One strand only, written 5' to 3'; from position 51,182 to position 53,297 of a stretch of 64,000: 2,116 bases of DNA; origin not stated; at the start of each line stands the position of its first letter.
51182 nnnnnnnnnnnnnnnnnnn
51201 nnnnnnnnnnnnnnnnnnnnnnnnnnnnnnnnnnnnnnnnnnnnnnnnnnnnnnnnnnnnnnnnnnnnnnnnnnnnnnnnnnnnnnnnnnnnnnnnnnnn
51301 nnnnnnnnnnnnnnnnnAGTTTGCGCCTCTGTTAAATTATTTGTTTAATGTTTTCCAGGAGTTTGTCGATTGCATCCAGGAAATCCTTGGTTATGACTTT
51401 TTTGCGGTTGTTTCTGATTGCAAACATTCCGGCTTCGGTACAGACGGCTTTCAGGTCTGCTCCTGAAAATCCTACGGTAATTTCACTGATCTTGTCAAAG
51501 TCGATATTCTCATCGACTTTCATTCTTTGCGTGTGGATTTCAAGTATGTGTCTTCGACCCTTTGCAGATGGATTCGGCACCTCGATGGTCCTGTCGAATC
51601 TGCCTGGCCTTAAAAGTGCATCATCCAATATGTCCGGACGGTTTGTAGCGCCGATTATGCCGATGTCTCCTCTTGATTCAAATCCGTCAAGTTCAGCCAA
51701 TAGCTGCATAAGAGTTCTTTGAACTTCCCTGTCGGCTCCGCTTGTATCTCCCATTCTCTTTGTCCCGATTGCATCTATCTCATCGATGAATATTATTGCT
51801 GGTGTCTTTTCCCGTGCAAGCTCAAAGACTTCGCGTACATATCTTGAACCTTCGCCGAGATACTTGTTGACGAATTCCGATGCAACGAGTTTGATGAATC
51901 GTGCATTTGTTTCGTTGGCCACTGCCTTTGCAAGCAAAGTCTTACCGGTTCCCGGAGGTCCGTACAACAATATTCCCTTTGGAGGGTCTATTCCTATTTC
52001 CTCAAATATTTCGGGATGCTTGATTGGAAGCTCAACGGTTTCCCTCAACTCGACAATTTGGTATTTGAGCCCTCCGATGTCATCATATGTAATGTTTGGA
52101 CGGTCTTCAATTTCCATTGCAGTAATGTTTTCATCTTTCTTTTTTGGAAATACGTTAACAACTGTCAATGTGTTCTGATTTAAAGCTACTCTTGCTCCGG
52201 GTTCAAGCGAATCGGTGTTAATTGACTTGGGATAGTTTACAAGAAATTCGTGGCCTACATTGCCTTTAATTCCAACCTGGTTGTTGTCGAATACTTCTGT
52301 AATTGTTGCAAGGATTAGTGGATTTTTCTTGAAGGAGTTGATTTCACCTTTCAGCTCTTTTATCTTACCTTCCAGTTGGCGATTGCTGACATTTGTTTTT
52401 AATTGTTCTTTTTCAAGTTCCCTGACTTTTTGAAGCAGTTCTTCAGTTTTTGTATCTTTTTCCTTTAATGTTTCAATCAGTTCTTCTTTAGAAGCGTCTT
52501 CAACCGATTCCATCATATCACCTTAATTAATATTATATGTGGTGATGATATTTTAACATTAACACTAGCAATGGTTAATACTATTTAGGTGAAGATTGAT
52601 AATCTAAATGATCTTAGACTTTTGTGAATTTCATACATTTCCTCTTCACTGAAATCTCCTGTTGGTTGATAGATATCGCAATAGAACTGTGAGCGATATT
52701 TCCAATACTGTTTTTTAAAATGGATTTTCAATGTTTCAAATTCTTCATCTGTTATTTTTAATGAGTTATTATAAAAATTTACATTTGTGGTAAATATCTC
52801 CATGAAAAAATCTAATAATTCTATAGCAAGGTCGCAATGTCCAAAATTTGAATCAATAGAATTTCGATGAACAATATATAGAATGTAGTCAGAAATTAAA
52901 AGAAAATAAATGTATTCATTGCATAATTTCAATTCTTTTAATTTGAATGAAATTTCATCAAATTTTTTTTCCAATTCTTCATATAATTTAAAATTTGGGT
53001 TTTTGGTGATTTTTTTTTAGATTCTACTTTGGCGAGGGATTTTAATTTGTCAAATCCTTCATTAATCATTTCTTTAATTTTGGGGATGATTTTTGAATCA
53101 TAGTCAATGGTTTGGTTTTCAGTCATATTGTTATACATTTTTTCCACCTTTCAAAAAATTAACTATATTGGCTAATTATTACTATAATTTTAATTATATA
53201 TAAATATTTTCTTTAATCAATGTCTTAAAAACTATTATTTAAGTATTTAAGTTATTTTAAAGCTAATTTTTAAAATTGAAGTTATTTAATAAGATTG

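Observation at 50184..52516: Tandem PAN-like AAA+ ATPases that both lack the proteasome-gating HbYX tail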

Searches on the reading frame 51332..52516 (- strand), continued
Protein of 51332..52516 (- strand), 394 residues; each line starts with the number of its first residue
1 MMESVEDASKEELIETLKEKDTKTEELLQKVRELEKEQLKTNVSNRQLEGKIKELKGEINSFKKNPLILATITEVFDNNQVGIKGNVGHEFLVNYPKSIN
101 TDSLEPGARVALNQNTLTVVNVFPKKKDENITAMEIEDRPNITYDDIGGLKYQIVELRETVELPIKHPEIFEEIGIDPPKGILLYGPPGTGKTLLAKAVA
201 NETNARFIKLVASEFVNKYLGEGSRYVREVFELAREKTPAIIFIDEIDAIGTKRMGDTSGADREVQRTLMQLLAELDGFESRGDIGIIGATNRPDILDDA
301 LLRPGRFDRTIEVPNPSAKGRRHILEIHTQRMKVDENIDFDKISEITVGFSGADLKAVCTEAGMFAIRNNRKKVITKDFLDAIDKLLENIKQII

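Call 49: find_encoding_contigs(protein=P0059, flank=3500, max_places=1)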
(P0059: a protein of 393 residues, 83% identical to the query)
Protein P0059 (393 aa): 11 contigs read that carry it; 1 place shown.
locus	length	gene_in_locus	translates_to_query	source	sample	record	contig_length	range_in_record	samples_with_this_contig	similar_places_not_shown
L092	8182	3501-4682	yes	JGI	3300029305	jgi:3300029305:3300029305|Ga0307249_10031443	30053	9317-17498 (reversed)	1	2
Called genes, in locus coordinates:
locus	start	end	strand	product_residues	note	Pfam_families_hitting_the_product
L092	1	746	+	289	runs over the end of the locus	PF00126:HTH_1 (weak)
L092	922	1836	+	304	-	PF00294:PfkB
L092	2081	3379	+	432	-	PF01964:ThiC_Rad_SAM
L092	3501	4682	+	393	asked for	PF13401:AAA_22 (faint), PF20720:nSTAND3 (faint), PF07728:AAA_5 (faint), PF16450:Prot_ATP_ID_OB_C, PF13191:AAA_16 (faint), PF00004:AAA, PF07724:AAA_2 (weak), PF17862:AAA_lid_3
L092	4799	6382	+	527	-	PF01921:tRNA-synt_1f, PF19269:Anticodon_2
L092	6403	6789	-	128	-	-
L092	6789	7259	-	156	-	PF00383:dCMP_cyt_deam_1, PF14437:MafB19-deam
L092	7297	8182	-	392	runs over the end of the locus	-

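Call 50: find_encoding_contigs(protein=P0116, flank=3500, max_places=1)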
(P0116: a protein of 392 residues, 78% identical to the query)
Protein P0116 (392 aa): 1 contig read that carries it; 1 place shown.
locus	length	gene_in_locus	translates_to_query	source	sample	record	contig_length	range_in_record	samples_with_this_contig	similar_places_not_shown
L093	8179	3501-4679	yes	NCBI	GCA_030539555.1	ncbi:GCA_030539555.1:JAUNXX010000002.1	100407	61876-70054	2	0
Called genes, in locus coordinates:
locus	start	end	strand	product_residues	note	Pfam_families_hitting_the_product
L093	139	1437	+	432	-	PF01964:ThiC_Rad_SAM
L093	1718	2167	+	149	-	-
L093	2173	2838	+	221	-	-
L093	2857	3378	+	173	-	-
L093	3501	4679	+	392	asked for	PF07728:AAA_5 (faint), PF20720:nSTAND3 (faint), PF16450:Prot_ATP_ID_OB_C (weak), PF23902:AAA_lid_PRS2_C (faint), PF05496:RuvB_N (weak), PF00004:AAA, PF07724:AAA_2 (weak), PF17862:AAA_lid_3, +2 more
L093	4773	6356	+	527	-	PF01921:tRNA-synt_1f, PF19269:Anticodon_2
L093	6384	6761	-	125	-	-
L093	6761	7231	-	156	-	PF00383:dCMP_cyt_deam_1, PF14437:MafB19-deam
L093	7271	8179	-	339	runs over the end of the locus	-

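Call 58: search_protein_families(library=pfam, proteins=[L091:2247-2753:+, L091:2755-3420:+, L090:592-1101:+, L090:1106-1771:+, L090:2092-2619:+, L090:2624-3292:+, L093:2857-3378:+], max_evalue=0.1)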
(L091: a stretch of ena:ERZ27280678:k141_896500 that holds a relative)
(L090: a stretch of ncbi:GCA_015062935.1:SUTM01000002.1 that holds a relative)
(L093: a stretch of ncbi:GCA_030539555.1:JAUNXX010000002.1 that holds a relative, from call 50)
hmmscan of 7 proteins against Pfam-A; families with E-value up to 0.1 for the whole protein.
L091:2247-2753:+ (168 aa): 0 families

L091:2755-3420:+ (221 aa): 0 families

L090:592-1101:+ (169 aa): 0 families

L090:1106-1771:+ (221 aa): 1 family
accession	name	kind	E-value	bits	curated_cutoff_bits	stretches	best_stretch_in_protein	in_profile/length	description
PF23289.1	Spectrin_5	-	0.085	13.4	27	0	46-86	9-48/80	Guanine nucleotide exchange factor DBS-like, spectrin-like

L090:2092-2619:+ (175 aa): 2 families
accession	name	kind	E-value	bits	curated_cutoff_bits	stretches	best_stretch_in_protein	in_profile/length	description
PF20421.4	DHR-2_Lobe_C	-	0.019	15.4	26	1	11-67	48-102/103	DHR-2, Lobe C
PF15821.10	DUF4709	-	0.028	15.3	27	1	14-66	37-88/110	Domain of unknown function (DUF4709)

L090:2624-3292:+ (222 aa): 0 families

L093:2857-3378:+ (173 aa): 2 families
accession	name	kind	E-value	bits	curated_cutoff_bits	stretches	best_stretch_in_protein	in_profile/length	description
PF16476.10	DUF5053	-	0.07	13.3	26.6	0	148-173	35-60/71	Domain of unknown function (DUF5053)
PF08916.16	Phe_ZIP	-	0.097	13.7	25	0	79-116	19-56/57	Phenylalanine zipper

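Call 70: search_protein_families(library=padloc, proteins=[L091:2247-2753:+, L091:2755-3420:+, L090:2092-2619:+, L090:2624-3292:+, window:51332-52516:-], max_evalue=0.01)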
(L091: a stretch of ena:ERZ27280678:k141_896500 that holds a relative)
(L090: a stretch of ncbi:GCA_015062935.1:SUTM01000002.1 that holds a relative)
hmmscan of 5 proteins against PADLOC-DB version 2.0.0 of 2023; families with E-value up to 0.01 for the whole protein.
L091:2247-2753:+ (168 aa): 0 families

L091:2755-3420:+ (221 aa): 0 families

L090:2092-2619:+ (175 aa): 0 families

L090:2624-3292:+ (222 aa): 0 families

window:51332-52516:- (394 aa): 9 families
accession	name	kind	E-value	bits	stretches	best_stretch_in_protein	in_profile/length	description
PDLC02196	IetA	-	4e-43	146.3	1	118-385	63-320/374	-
PDLC02195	IetA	-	2.7e-34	117.1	1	167-384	125-331/395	-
PDLC04232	IetA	-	2.4e-33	113.9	1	123-366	61-296/330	-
PDLC04231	IetA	-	6.4e-20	70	1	170-317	108-248/262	-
PDLC00915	TRIP13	-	1.5e-15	55.4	1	182-375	66-263/302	TRIP13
PDLC00914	TRIP13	-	1.7e-11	42.1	1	182-346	74-247/302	TRIP13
PDLC03838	DolB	-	0.0001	19.7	1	180-248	167-239/375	-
PDLC04140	mad8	-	0.0018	15.8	0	176-202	24-50/314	mads_8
PDLC04886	PDC-S06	-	0.0055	13.5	0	181-213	27-59/727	-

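Call 71: search_protein_families(library=ncbifam, proteins=[L091:2247-2753:+, L091:2755-3420:+, L090:2092-2619:+, L090:2624-3292:+], max_evalue=0.1)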
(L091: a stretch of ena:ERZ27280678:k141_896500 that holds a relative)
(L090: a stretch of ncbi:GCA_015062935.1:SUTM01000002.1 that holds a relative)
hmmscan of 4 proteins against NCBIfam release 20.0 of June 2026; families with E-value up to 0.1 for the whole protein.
L091:2247-2753:+ (168 aa): 0 families

L091:2755-3420:+ (221 aa): 0 families

L090:2092-2619:+ (175 aa): 0 families

L090:2624-3292:+ (222 aa): 0 families

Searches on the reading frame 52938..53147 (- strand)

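Call 58: search_protein_families(library=pfam, proteins=[window:52938-53147:-], max_evalue=0.1)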
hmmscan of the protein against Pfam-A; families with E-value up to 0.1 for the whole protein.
window:52938-53147:- (69 aa): 4 families
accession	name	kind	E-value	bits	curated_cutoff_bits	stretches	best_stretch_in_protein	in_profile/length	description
PF11186.13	DUF2972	-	0.0016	18.9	22.2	1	9-66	107-164/199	Protein of unknown function (DUF2972)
PF08795.16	DUF1796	-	0.022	15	23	1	6-62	20-75/166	Putative papain-like cysteine peptidase (DUF1796)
PF00010.31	HLH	-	0.027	14.7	20.7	1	28-54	16-43/53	Helix-loop-helix DNA-binding domain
PF24091.1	DUF7376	-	0.054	13.7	27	1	7-60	74-128/219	Family of unknown function (DUF7376)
